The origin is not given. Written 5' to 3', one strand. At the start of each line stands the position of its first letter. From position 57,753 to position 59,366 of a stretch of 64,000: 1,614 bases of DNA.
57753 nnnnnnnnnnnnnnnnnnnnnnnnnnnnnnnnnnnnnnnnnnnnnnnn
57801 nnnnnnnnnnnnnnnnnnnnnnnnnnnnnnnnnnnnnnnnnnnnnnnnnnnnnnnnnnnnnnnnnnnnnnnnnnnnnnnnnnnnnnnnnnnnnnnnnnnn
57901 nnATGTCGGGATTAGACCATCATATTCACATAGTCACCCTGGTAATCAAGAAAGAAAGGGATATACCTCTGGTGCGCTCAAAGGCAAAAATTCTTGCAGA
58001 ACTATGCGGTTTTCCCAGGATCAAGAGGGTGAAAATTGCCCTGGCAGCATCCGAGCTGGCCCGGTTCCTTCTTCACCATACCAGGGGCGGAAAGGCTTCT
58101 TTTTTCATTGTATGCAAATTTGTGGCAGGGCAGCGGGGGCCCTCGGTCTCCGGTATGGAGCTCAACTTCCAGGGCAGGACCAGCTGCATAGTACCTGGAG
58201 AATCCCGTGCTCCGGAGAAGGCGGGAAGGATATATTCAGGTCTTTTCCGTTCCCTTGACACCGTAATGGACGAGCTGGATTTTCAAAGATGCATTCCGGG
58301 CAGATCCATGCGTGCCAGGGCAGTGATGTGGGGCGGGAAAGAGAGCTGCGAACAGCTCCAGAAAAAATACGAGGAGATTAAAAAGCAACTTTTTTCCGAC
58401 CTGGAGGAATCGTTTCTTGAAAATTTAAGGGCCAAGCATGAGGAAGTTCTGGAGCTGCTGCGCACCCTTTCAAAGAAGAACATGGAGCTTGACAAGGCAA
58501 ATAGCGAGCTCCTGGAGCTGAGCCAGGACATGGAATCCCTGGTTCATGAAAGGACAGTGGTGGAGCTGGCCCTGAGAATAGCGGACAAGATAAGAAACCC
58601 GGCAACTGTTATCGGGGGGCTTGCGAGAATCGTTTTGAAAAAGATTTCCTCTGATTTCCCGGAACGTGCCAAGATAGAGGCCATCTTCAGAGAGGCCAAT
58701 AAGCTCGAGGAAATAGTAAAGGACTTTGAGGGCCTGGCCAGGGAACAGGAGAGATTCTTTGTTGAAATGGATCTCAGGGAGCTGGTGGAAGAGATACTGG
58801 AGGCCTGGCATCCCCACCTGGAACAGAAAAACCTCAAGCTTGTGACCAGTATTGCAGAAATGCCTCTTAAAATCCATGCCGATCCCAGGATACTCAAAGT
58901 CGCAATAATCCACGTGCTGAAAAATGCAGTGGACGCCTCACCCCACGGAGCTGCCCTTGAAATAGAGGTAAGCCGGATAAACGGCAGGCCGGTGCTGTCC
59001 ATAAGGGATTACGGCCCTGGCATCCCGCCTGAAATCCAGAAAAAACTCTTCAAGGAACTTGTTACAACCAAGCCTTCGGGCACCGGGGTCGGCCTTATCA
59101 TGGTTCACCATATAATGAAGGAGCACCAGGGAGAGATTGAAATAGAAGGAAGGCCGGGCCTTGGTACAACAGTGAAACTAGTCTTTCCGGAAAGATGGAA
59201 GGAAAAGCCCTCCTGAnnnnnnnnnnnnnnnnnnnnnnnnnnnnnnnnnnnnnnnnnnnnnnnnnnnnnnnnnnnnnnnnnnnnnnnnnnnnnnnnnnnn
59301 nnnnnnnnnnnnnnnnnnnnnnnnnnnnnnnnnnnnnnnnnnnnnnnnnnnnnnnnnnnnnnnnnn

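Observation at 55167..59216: Stressosome-type RsbR-RsbS-RsbT module wired to non-canonical outputs in an anaerobe-type genome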

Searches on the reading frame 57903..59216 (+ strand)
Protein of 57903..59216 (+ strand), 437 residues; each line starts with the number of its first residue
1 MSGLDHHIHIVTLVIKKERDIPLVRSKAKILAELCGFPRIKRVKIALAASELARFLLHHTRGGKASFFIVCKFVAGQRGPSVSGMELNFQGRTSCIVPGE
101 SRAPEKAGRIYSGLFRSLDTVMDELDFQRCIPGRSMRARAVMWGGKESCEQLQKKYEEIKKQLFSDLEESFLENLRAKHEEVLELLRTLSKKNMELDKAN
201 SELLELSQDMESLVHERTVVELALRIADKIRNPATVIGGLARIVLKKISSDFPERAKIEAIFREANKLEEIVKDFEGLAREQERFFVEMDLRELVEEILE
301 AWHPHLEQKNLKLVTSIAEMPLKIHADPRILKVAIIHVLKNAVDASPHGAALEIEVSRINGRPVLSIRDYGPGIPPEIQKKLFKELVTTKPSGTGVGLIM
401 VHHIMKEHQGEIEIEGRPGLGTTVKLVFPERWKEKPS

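Call 3: search_protein_families(library=pfam, proteins=[window:57903-59216:+], max_evalue=0.01)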
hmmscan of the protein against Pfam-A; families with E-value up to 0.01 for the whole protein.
window:57903-59216:+ (437 aa): 3 families
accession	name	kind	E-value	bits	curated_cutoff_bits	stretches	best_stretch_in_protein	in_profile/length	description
PF02518.31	HATPase_c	-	5.3e-21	75.6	26.4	1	327-430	2-109/111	Histidine kinase-, DNA gyrase B-, and HSP90-like ATPase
PF13581.12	HATPase_c_2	-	1.7e-05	25.3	27.4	1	340-427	41-126/127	Histidine kinase-like ATPase domain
PF00512.31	HisKA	-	0.0034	17.8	26.9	1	225-282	8-64/66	His Kinase A (phospho-acceptor) domain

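Call 4: search_protein_families(library=ncbifam, proteins=[window:57903-59216:+], max_evalue=0.01)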
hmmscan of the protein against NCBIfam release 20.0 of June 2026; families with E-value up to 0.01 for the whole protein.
window:57903-59216:+ (437 aa): 79 families (the best 25 are shown)
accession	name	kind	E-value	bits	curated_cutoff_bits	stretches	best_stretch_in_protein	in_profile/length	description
NF008468.0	PRK11360.1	equivalog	1.6e-40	139.1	646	1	219-434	396-612/616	two-component system sensor histidine kinase AtoS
NF007688.0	PRK10364.1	equivalog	1.3e-31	109.9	479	1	218-435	239-456/460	two-component system sensor histidine kinase ZraS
NF008312.0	PRK11100.1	equivalog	4.1e-26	91.9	356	1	193-430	225-474/477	two-component system sensor histidine kinase CreC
NF053867.1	SprKinKinDBac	equivalog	5.6e-26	91.1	775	1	221-430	288-497/500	sporulation kinase KinD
NF046044.1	PnpS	equivalog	2.3e-25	89.4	400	1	230-429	181-390/390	two-component system histidine kinase PnpS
NF010411.0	PRK13837.1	equivalog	9.6e-25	86.7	647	1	203-435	434-680/828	two-component system VirA-like sensor kinase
TIGR02966.1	phoR_proteo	equivalog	1.5e-24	86.6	334.2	1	199-428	93-333/333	phosphate regulon sensor histidine kinase PhoR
NF006800.0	PRK09303.1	equivalog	1.4e-23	83.5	342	1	144-429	84-376/383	histidine kinase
TIGR02916.1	PEP_his_kin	equivalog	6.9e-21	74.5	300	1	265-429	521-679/679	XrtA/PEP-CTERM system histidine kinase PrsK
NF052574.1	HisKinEspCMyxo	equivalog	1.6e-20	72.9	1200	1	254-430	456-637/785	serine histidine kinase EspC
NF012226.0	AdeS_HK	equivalog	1.7e-19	70.2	500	1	193-415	114-339/353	two-component sensor histidine kinase AdeS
TIGR01386.1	cztS_silS_copS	subfamily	8.7e-18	64.5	292.55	1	226-429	248-457/457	heavy metal sensor histidine kinase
NF038348.1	T2SS_HK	subfamily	1.2e-17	63.6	450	1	256-430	399-573/574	histidine kinase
NF007007.0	PRK09470.1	equivalog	1.5e-17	63.6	486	1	189-429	217-458/463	envelope stress sensor histidine kinase CpxA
NF007004.0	PRK09467.1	equivalog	5.9e-17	61.6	415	1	205-430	220-436/440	two-component system sensor histidine kinase EnvZ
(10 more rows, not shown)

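Call 9: search_solved_structures(query=window:57903-59216:+, max_evalue=1e-10, show_alignments=2)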
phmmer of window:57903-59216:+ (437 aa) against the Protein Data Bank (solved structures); distinct sequences matched with E-value up to 1e-10: 22.
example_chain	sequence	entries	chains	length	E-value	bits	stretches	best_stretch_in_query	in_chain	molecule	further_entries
3a0r_A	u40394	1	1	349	3.8e-25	91.9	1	218-418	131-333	Sensor protein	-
3d36_A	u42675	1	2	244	4.3e-21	78.5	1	218-429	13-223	Sporulation kinase B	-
9jfj_A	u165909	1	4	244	5e-21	78.3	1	219-430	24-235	Sensor histidine kinase ZraS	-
8u4x_A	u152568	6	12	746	1e-16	64.2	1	217-429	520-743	histidine kinase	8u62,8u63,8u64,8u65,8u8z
7z8n_A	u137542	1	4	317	2e-15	59.9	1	161-423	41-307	Histidine kinase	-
3a0t_A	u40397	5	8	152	1.1e-14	57.5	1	286-418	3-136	Sensor protein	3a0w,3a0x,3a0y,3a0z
7cch_A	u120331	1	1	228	1.1e-14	57.4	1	224-416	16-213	AdeS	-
4jas_A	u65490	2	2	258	4.3e-14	55.5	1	208-426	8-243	Histidine kinase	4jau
5idj_A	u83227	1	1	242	7.4e-14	54.7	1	261-429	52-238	Histidine kinase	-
5idm_A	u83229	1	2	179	2.6e-13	52.9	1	289-429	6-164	Cell cycle histidine kinase CckA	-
9p6i_A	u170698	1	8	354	2.9e-13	52.8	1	252-429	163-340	histidine kinase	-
4q20_A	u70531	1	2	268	6.8e-13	51.6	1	220-431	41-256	Sensor protein DivL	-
4biz_A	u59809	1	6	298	1.7e-12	50.2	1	221-422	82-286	SENSOR PROTEIN CPXA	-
5uht_A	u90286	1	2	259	3.5e-12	49.2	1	208-426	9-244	Sensor histidine kinase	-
2c2a_A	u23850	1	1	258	3.5e-12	49.2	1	208-426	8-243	SENSOR HISTIDINE KINASE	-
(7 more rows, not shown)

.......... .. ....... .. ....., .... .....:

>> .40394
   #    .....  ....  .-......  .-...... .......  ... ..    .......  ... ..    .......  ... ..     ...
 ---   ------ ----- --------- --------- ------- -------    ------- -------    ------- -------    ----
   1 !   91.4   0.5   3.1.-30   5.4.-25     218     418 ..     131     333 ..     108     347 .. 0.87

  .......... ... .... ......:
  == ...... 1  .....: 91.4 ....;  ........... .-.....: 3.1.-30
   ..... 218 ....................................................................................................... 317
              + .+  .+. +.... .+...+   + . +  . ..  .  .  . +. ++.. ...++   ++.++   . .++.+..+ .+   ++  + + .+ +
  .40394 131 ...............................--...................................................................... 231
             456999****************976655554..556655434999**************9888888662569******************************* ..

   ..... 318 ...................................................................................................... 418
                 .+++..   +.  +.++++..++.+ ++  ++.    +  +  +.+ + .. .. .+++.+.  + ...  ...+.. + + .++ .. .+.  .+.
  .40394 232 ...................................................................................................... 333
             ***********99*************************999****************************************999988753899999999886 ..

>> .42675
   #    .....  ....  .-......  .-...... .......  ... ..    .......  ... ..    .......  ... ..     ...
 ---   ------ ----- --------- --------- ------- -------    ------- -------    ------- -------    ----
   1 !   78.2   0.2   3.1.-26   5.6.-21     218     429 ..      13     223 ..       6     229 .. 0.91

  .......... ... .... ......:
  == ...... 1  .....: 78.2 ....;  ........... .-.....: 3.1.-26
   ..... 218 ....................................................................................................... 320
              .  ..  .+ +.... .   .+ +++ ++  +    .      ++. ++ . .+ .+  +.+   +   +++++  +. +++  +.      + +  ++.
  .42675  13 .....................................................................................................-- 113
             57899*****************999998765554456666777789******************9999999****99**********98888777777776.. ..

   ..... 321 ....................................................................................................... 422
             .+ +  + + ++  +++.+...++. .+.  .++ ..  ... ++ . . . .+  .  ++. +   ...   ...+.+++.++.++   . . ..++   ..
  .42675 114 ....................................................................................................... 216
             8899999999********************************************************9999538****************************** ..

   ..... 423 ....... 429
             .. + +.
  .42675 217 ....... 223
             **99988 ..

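Call 19: find_homologous_proteins(query=window:57903-59216:+, max_evalue=0.00001)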
Query window:57903-59216:+ (437 aa): 577 proteins with E <= 0.00001 among 8000 candidates; the best 120 are listed.
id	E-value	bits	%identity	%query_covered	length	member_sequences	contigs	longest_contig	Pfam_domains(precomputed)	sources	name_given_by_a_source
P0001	9.0e-284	959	100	100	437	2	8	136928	PF02518.32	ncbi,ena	-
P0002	1.4e-249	846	88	100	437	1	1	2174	PF13581.13,PF02518.32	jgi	jgi:signal transduction histidine kinase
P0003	8.5e-249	843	88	100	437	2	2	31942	PF02518.32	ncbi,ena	-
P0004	1.5e-238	810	84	100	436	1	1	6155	PF02518.32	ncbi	-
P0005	8.4e-223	758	77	100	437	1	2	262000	PF13581.13,PF02518.32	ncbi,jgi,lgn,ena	-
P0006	3.7e-220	749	78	100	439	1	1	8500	PF02518.32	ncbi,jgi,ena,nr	ncbi:MAG: hypothetical protein DSZ23_05825 [Thermodesulfatator sp.]|nr:MAG: hypothetical protein DSZ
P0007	2.8e-219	746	76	100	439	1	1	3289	PF02518.32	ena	-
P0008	1.7e-218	744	77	100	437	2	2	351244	PF13581.13,PF02518.32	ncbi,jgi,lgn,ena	-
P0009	3.9e-218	742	76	100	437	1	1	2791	PF02518.32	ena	-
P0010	4.2e-207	706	73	100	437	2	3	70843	PF02518.32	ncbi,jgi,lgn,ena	-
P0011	2.2e-189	648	66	100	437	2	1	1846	PF02518.32,PF00512.32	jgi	-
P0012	2.4e-188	644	67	100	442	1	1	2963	PF02518.32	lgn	-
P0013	1.9e-167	576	61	100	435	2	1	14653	PF13581.13,PF02518.32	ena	-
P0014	2.8e-164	565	61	100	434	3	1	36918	PF13581.13,PF02518.32,PF00512.32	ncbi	-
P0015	8.6e-161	554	61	99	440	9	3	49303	PF02518.32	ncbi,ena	-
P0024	1.3e-152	527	57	100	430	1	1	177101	PF02518.32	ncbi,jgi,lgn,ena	-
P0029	1.8e-125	437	50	99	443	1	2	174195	PF13581.13,PF02518.32,PF00512.32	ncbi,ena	-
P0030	5.2e-117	409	48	99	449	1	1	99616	PF02518.32,PF00512.32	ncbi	-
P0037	2.1e-108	381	44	98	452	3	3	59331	PF02518.32,PF00512.32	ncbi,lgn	ncbi:MAG: HAMP domain-containing sensor histidine kinase [Dissulfuribacterales bacterium]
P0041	8.8e-103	363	42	98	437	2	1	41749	PF02518.32,PF00512.32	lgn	-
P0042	1.4e-102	362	45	98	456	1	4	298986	PF02518.32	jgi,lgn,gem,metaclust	metaclust:\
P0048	2.2e-55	206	42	64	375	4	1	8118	PF02518.32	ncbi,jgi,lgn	-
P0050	2.0e-49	187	40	57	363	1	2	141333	PF02518.32,PF00512.32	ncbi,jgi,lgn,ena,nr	ncbi:MAG: HAMP domain-containing histidine kinase [Thermodesulfobacteria bacterium]|nr:HAMP domain-c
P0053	7.5e-44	168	33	66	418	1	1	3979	PF02518.32,PF00072.31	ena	-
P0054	2.2e-43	167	39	53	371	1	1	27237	PF02518.32,PF00512.32,PF13589.13,PF00072.31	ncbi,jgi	-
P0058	7.7e-41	159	37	54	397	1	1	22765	PF02518.32,PF13589.13,PF00072.31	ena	-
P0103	1.5e-15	75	23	95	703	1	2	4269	PF13581.13,PF02518.32,PF00512.32,PF00072.31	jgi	jgi:signal transduction histidine kinase/CheY-like chemotaxis protein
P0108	3.6e-15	74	22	95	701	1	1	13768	PF13581.13,PF02518.32,PF00512.32,PF00072.31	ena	-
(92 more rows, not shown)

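Call 22: find_encoding_contigs(protein=P0008, flank=10000, max_places=2)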
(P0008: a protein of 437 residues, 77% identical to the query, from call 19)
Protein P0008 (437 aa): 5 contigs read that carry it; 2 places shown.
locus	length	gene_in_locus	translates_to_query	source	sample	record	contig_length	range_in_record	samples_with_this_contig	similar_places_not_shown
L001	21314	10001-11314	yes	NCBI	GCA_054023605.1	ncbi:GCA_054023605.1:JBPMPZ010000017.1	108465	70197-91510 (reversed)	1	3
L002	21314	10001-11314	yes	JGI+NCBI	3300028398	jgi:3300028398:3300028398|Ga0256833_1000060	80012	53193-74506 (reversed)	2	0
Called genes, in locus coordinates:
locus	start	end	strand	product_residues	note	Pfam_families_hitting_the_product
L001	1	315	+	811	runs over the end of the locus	PF01935:DUF87, PF12846:AAA_10 (faint)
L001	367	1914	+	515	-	PF00350:Dynamin_N (faint), PF01926:MMR_HSR1, PF02421:FeoB_N (weak), PF04548:AIG1 (weak), PF05128:DUF697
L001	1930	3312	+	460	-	PF03193:RsgA_GTPase (faint), PF13191:AAA_16 (weak), PF00009:GTP_EFTU (weak), PF00350:Dynamin_N (faint), PF01926:MMR_HSR1, PF02421:FeoB_N, PF05128:DUF697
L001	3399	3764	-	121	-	PF02085:Cytochrom_CIII, PF14522:Cytochrome_C7 (faint)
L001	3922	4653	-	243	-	PF13489:Methyltransf_23 (weak), PF08241:Methyltransf_11 (weak)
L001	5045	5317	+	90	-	PF01169:GDT1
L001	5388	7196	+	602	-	PF00654:Voltage_CLC, PF00571:CBS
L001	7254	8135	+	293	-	PF00989:PAS, PF08448:PAS_4, PF13426:PAS_9, PF01740:STAS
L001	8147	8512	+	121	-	PF01740:STAS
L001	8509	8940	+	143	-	PF13581:HATPase_c_2, PF02518:HATPase_c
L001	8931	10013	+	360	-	PF13581:HATPase_c_2, PF07228:SpoIIE (weak)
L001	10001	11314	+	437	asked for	PF13581:HATPase_c_2 (weak), PF02518:HATPase_c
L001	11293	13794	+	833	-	-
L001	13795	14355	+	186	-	PF07027:DUF1318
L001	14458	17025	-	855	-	PF01326:PPDK_N, PF00391:PEP-utilizers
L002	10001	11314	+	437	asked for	PF13581:HATPase_c_2 (weak), PF02518:HATPase_c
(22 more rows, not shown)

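Call 23: find_encoding_contigs(protein=P0024, flank=10000, max_places=2)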
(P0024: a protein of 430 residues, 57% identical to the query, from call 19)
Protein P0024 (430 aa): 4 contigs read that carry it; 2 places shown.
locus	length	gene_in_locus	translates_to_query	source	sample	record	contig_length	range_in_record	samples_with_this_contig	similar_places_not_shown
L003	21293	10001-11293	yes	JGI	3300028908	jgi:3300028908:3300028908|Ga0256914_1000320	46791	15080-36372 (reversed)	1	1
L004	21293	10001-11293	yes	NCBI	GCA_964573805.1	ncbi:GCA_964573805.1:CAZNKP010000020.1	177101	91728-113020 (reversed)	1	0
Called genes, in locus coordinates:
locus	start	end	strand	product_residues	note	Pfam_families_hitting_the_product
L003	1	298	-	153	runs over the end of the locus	-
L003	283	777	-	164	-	-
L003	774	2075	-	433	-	-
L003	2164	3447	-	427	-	PF13191:AAA_16, PF13245:AAA_19 (weak), PF13401:AAA_22, PF08239:SH3_3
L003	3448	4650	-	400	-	PF00482:T2SSF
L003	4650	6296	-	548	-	PF05157:MshEN, PF00437:T2SSE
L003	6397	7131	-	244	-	PF07963:N_methyl (weak)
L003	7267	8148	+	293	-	PF00989:PAS, PF08448:PAS_4, PF13426:PAS_9, PF01740:STAS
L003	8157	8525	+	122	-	PF01740:STAS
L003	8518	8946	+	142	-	PF13581:HATPase_c_2, PF02518:HATPase_c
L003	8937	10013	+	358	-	PF13581:HATPase_c_2 (weak)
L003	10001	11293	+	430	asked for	PF02518:HATPase_c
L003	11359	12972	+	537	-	-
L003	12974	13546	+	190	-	PF07027:DUF1318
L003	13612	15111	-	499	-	PF00672:HAMP (weak), PF00015:MCPsignal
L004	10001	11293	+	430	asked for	PF02518:HATPase_c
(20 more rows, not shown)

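Call 24: find_encoding_contigs(protein=P0029, flank=10000, max_places=2)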
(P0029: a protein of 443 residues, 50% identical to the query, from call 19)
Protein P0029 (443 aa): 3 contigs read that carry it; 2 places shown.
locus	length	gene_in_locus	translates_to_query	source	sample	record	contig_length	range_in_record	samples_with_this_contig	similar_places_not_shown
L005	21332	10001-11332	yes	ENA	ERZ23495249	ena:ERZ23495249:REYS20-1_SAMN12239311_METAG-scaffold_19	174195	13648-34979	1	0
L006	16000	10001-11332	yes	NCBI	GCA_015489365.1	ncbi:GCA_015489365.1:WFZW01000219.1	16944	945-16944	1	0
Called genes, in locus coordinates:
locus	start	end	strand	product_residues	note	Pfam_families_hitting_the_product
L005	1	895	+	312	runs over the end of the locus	PF02775:TPP_enzyme_C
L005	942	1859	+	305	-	PF02729:OTCace_N, PF00185:OTCace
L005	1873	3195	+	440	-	PF01979:Amidohydro_1, PF12890:DHOase, PF07969:Amidohydro_3 (weak)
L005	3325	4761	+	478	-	PF00072:Response_reg, PF00158:Sigma54_activat, PF14532:Sigma54_activ_2, PF00004:AAA (faint), PF07728:AAA_5 (weak), PF25601:AAA_lid_14, PF02954:HTH_8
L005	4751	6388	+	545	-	PF25323:6TM_PilS, PF00989:PAS, PF08448:PAS_4, PF13426:PAS_9, PF00512:HisKA, PF02518:HATPase_c, PF14501:HATPase_c_5 (weak)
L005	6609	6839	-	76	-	-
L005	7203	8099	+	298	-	PF00989:PAS, PF08448:PAS_4, PF13426:PAS_9, PF01740:STAS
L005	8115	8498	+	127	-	PF01740:STAS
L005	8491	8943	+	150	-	PF13581:HATPase_c_2, PF02518:HATPase_c (weak)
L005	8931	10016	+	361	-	PF13581:HATPase_c_2 (weak), PF07228:SpoIIE (weak)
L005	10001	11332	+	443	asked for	PF00512:HisKA (faint), PF13581:HATPase_c_2 (weak), PF02518:HATPase_c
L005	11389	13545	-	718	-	PF01136:Peptidase_U32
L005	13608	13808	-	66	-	-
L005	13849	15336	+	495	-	PF01225:Mur_ligase, PF08245:Mur_ligase_M, PF02875:Mur_ligase_C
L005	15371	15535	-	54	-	-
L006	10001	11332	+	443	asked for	PF00512:HisKA (faint), PF13581:HATPase_c_2 (weak), PF02518:HATPase_c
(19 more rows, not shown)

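Call 25: find_encoding_contigs(protein=P0042, flank=10000, max_places=1)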
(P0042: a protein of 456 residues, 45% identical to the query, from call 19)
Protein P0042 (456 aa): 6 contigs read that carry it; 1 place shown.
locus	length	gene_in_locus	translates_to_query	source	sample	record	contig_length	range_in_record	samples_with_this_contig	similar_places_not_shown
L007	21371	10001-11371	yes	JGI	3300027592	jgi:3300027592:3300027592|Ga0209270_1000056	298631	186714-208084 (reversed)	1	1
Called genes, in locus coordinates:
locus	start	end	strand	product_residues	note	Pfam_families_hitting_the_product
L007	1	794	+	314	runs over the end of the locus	PF02729:OTCace_N, PF00185:OTCace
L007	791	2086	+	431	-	PF01979:Amidohydro_1, PF07969:Amidohydro_3 (weak), PF12890:DHOase, PF07969:Amidohydro_3 (weak)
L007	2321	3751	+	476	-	PF00072:Response_reg, PF00158:Sigma54_activat, PF14532:Sigma54_activ_2, PF00004:AAA (weak), PF07728:AAA_5, PF25601:AAA_lid_14, PF02954:HTH_8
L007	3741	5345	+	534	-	PF25323:6TM_PilS, PF00989:PAS (weak), PF08448:PAS_4, PF13426:PAS_9 (weak), PF00512:HisKA, PF02518:HATPase_c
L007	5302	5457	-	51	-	-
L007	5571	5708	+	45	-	-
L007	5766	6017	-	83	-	-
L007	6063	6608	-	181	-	PF13946:DUF4214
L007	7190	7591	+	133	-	PF02635:DsrE (weak)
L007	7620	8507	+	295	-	PF00989:PAS, PF08448:PAS_4, PF13188:PAS_8 (weak), PF13426:PAS_9, PF01740:STAS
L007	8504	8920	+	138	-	PF01740:STAS (weak), PF13466:STAS_2 (weak)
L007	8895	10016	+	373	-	PF07228:SpoIIE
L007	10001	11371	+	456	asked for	PF02518:HATPase_c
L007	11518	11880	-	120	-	-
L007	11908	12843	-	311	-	PF14522:Cytochrome_C7 (faint)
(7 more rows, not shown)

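Call 26: find_encoding_contigs(protein=P0037, flank=10000, max_places=1)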
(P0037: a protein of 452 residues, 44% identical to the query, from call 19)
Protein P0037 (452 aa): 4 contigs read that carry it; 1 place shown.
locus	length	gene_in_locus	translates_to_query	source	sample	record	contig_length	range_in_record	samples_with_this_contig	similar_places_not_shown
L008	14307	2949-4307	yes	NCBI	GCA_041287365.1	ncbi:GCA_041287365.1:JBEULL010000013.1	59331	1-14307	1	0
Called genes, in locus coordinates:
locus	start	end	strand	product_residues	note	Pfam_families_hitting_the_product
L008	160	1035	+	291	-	PF00989:PAS, PF08448:PAS_4, PF13426:PAS_9, PF01740:STAS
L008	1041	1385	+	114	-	PF01740:STAS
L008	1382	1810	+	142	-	PF13581:HATPase_c_2, PF02518:HATPase_c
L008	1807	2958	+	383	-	PF13581:HATPase_c_2 (weak), PF07228:SpoIIE (weak)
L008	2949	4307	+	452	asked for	PF00512:HisKA (weak), PF02518:HATPase_c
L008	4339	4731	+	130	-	PF09350:DJC28_CD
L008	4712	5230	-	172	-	PF02663:FmdE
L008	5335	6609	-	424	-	PF03952:Enolase_N, PF00113:Enolase_C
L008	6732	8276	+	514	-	PF00224:PK, PF02887:PK_C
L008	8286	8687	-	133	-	PF07238:PilZ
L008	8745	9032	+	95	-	PF16256:DUF4911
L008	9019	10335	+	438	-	PF00919:UPF0004, PF04055:Radical_SAM, PF01938:TRAM (weak)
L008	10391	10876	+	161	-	PF02577:BFN_dom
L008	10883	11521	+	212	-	PF02811:PHP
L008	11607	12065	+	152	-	PF13690:CheX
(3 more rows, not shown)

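Call 27: find_encoding_contigs(protein=P0041, flank=10000, max_places=1)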
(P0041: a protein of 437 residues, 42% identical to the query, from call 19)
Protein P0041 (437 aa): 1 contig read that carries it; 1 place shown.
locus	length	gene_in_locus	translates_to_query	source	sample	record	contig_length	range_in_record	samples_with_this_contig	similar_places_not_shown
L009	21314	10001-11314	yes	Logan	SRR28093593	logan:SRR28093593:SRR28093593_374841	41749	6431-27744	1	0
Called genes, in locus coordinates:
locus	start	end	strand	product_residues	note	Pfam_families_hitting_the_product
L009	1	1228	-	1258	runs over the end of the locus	PF08448:PAS_4 (faint), PF08447:PAS_3, PF00989:PAS (weak), PF13426:PAS_9 (weak), PF10114:PocR, PF00512:HisKA, PF02518:HATPase_c, PF00072:Response_reg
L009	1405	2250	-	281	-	PF08668:HDOD, PF01966:HD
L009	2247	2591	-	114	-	-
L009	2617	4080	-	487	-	PF01425:Amidase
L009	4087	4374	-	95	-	PF02686:GatC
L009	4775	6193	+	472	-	PF00289:Biotin_carb_N, PF02786:CPSase_L_D2, PF07478:Dala_Dala_lig_C (weak), PF02785:Biotin_carb_C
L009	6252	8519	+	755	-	PF03255:ACCA, PF01039:Carboxyl_trans (faint)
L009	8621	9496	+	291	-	PF00989:PAS, PF08448:PAS_4, PF13426:PAS_9, PF01740:STAS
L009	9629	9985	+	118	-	-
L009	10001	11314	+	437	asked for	PF00512:HisKA (faint), PF02518:HATPase_c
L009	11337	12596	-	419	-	PF00149:Metallophos, PF12850:Metallophos_2 (faint)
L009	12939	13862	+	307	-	PF01368:DHH, PF02833:DHHA2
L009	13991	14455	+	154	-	-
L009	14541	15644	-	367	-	-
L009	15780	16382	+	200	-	PF02525:Flavodoxin_2 (weak), PF03358:FMN_red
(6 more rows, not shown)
